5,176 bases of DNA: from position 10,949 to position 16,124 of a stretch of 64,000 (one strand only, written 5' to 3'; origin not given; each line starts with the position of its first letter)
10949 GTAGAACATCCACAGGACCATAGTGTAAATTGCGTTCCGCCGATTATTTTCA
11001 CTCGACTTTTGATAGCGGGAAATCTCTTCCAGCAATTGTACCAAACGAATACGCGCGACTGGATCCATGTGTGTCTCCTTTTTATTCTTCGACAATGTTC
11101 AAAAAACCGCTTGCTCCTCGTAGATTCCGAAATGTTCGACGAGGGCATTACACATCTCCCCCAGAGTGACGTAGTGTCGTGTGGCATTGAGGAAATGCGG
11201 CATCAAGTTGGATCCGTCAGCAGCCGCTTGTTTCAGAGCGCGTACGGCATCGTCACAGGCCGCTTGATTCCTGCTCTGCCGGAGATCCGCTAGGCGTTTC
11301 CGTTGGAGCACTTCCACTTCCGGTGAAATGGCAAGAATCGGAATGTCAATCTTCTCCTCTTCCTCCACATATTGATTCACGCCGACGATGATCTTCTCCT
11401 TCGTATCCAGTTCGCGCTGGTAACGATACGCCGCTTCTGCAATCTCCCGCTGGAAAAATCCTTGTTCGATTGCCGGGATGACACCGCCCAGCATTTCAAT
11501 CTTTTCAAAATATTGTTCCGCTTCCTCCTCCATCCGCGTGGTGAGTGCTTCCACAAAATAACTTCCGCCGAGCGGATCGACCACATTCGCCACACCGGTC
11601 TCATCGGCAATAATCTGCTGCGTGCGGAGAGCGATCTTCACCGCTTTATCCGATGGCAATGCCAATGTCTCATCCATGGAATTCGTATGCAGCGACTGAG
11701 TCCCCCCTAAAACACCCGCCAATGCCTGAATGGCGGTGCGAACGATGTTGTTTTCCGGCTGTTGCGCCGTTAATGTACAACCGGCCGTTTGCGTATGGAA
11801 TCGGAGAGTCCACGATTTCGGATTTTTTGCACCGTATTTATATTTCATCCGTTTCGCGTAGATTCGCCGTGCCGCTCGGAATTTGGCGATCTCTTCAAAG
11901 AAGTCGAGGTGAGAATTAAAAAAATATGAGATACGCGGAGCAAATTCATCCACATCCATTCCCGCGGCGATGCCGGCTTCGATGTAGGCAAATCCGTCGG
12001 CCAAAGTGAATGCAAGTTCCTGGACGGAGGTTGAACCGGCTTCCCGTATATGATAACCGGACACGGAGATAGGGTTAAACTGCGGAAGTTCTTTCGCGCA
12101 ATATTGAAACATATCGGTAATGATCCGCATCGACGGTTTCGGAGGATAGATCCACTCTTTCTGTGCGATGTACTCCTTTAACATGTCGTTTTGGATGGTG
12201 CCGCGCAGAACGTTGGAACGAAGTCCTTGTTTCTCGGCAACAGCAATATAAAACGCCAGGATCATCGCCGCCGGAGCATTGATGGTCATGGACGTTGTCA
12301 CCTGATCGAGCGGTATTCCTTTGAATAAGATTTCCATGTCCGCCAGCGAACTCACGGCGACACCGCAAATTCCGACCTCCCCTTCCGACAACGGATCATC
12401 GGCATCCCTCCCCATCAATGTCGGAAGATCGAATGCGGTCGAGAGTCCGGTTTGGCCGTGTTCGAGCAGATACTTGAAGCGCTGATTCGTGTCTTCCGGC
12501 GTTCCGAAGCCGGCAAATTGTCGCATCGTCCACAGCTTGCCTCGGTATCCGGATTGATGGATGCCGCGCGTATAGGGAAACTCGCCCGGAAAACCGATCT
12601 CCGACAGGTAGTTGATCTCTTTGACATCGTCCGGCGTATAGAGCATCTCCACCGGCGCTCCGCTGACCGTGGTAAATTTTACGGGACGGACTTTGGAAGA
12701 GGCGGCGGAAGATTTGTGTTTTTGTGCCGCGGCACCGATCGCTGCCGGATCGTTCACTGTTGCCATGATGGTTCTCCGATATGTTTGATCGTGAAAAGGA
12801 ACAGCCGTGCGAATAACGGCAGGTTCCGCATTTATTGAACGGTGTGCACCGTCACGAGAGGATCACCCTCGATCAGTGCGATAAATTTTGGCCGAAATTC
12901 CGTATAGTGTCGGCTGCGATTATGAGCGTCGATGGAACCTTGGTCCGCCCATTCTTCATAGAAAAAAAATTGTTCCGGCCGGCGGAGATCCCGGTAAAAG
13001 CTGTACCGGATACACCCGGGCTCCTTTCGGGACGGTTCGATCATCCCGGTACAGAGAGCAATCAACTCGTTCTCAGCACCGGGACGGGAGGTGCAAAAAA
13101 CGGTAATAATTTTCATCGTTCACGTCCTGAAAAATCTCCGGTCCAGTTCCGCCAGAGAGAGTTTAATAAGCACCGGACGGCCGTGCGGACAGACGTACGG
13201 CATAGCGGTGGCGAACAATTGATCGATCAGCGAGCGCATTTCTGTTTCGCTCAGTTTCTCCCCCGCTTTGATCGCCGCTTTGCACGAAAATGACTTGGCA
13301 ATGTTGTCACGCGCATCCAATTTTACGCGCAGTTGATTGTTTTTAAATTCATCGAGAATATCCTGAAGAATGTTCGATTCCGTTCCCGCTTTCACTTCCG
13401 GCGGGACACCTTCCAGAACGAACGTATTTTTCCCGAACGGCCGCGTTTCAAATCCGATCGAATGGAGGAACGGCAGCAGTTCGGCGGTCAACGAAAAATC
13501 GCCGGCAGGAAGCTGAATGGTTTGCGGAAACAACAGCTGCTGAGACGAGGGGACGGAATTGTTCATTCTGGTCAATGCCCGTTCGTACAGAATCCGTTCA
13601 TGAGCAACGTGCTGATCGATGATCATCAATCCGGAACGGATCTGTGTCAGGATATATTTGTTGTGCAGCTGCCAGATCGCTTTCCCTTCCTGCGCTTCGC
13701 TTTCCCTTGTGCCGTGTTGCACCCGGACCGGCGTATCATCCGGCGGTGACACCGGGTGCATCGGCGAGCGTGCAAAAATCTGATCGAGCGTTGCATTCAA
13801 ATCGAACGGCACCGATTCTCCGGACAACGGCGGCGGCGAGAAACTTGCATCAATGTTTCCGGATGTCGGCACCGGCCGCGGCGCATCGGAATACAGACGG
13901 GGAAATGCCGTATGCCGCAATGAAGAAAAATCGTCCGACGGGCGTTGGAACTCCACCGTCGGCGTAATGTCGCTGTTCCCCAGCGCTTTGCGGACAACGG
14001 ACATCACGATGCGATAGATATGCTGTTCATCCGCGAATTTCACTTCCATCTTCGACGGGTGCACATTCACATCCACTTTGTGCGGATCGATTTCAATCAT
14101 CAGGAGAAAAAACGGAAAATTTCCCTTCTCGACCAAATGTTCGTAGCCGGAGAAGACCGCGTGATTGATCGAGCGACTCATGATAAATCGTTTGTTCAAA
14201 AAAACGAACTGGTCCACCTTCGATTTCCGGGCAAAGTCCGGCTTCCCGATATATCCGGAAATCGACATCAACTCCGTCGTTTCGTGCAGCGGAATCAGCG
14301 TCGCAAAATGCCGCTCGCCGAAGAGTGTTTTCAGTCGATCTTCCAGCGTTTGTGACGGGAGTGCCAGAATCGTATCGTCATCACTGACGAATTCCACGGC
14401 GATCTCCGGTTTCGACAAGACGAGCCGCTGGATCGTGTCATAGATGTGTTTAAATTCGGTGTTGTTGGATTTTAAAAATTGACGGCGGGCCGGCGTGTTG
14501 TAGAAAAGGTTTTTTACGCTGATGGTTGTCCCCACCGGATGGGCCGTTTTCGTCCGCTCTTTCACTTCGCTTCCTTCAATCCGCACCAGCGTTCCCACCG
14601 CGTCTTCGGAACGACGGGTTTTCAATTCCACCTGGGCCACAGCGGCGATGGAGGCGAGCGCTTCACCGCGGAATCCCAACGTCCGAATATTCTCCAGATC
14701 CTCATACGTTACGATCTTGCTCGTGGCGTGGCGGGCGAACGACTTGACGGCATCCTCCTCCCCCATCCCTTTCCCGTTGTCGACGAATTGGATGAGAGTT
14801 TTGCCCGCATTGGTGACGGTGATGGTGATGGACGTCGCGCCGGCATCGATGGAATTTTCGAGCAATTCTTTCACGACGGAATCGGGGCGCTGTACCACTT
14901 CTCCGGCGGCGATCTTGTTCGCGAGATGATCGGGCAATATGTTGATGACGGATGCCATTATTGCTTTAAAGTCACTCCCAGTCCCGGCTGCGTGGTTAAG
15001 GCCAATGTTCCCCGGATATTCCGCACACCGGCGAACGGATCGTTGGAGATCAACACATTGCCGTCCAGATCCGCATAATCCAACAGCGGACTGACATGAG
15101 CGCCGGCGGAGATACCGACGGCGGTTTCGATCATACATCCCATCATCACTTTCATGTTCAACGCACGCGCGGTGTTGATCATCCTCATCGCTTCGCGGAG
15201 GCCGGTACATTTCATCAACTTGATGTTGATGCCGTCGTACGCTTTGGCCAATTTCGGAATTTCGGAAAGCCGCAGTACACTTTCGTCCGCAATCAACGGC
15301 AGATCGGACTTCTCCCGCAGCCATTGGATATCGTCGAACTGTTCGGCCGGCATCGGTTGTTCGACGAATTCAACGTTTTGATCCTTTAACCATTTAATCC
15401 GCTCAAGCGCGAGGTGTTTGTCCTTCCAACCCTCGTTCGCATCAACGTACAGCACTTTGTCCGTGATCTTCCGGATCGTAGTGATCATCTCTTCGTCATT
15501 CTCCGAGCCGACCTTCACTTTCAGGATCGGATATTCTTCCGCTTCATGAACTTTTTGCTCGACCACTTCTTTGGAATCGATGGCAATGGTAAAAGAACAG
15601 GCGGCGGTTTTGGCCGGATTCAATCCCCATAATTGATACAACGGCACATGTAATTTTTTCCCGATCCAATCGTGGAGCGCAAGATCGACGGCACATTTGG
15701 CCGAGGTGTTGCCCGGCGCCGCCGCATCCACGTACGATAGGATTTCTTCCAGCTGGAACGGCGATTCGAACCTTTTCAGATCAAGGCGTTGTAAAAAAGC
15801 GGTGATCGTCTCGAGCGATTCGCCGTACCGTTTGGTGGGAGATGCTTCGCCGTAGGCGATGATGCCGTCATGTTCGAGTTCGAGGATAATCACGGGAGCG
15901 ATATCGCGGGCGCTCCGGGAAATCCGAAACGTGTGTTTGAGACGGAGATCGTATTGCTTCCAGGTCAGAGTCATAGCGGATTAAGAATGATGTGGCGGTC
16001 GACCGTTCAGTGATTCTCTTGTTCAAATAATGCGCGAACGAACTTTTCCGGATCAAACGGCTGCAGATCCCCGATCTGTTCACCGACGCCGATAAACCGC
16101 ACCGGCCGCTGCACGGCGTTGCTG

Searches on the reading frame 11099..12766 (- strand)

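Call 4: search_protein_families(library=pfam, proteins=[window:11099-12766:-])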
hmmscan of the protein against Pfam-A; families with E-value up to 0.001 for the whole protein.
window:11099-12766:- (555 aa): 1 family
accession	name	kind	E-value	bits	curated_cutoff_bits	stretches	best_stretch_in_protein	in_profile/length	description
PF01642.28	MM_CoA_mutase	-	2.2e-224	746.2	22.1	1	33-547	2-512/512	Methylmalonyl-CoA mutase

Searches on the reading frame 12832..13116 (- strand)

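Call 4: search_protein_families(library=pfam, proteins=[window:12832-13116:-])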
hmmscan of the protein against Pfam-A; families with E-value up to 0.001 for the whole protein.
window:12832-13116:- (94 aa): 1 family
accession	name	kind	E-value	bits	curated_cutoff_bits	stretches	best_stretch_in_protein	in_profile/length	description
PF03992.22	ABM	-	1.9e-19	70.1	23.1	1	5-75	5-76/78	Antibiotic biosynthesis monooxygenase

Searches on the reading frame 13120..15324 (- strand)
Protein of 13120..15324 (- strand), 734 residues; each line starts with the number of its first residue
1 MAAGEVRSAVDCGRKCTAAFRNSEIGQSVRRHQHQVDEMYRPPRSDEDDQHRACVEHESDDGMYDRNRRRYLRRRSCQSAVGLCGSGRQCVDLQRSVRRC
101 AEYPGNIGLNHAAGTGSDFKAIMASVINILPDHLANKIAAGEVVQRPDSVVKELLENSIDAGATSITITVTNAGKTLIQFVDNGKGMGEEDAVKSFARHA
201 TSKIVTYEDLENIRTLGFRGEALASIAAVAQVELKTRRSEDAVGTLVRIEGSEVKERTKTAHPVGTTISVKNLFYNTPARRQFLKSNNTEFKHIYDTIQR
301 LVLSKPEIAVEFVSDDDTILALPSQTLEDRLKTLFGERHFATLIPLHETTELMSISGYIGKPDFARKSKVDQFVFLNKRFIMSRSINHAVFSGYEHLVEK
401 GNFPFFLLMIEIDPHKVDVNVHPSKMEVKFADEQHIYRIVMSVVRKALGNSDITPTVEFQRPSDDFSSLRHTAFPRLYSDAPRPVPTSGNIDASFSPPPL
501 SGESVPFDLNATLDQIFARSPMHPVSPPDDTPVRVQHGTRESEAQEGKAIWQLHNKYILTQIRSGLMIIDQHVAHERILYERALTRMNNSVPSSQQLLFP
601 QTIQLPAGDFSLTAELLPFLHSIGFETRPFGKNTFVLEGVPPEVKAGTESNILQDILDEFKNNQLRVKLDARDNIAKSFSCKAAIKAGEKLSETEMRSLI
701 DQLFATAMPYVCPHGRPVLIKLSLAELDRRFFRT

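Call 4: search_protein_families(library=pfam, proteins=[window:13120-15324:-])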
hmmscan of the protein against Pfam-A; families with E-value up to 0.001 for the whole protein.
window:13120-15324:- (734 aa): 4 families
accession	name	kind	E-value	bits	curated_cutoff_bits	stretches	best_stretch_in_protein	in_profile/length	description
PF01119.25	DNA_mis_repair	-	9e-36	122.5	26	1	332-448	2-118/119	DNA mismatch repair protein, C-terminal domain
PF08676.16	MutL_C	-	5.5e-33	114.1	25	1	551-691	2-142/142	MutL C terminal dimerisation domain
PF13589.12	HATPase_c_3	-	1.4e-11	45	25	1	148-248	4-104/137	Histidine kinase-, DNA gyrase B-, and HSP90-like ATPase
PF02518.31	HATPase_c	-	8.6e-08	33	26.4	1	146-209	5-64/111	Histidine kinase-, DNA gyrase B-, and HSP90-like ATPase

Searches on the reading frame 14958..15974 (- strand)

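Call 4: search_protein_families(library=pfam, proteins=[window:14958-15974:-])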
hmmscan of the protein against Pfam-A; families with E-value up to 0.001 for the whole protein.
window:14958-15974:- (338 aa): 2 families
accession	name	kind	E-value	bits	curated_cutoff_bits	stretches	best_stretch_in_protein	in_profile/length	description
PF13378.12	MR_MLE_C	-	5e-34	118.4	29.4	1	142-337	9-216/219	Enolase C-terminal domain-like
PF02746.21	MR_MLE_N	-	1e-10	42.3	22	1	14-117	14-117/117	Mandelate racemase / muconate lactonizing enzyme, N-terminal domain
